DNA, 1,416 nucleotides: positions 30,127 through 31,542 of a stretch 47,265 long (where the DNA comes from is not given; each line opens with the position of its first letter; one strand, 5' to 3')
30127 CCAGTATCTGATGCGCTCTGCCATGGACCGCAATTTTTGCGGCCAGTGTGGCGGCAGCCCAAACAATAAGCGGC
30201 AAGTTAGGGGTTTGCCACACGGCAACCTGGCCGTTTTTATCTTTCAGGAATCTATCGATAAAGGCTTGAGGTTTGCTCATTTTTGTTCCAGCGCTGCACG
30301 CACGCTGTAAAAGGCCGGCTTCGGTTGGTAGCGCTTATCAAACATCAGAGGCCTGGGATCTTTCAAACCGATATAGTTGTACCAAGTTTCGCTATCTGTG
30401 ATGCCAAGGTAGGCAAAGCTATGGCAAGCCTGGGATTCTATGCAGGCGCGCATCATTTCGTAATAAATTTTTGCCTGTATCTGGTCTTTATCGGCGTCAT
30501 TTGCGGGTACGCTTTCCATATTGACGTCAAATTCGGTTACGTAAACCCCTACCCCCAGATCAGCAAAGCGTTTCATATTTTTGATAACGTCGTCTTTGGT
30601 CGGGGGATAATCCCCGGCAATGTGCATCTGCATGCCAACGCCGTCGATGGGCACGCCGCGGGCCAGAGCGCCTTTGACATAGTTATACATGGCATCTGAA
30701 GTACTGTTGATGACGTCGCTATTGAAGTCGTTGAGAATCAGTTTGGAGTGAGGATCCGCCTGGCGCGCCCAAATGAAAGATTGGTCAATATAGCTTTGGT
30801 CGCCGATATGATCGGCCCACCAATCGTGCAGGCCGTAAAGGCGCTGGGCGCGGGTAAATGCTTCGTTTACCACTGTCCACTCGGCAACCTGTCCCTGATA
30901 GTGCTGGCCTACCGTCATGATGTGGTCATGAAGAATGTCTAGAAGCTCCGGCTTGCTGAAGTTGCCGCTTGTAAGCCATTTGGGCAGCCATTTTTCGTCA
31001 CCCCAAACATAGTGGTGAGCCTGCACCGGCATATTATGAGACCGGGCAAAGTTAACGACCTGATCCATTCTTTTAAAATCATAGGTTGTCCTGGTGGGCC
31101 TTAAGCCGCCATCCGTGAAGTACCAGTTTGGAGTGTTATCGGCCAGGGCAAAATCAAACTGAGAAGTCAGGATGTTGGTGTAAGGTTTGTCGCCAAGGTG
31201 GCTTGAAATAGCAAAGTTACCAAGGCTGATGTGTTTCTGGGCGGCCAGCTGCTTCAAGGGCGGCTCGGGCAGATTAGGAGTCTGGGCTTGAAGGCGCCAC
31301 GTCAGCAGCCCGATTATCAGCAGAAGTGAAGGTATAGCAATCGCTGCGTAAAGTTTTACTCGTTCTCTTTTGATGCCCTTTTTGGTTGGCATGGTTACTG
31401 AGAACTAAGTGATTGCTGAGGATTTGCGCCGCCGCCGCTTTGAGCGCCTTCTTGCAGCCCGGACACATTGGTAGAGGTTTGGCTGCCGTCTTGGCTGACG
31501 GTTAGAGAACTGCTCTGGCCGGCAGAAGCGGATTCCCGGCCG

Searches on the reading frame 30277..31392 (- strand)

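Call 18: search_protein_families(library=ncbifam, proteins=[window:30277-31392:-], max_evalue=0.00001)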
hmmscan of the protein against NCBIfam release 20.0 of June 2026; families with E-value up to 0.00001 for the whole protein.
window:30277-31392:- (371 aa): 1 family
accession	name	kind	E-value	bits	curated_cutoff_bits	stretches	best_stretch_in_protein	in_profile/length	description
NF041944.1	Xylase_Ferestase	equivalog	2.2e-27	95.6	1200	1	72-365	27-335/694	bifunctional endo-1,4-beta-xylanase/feruloyl esterase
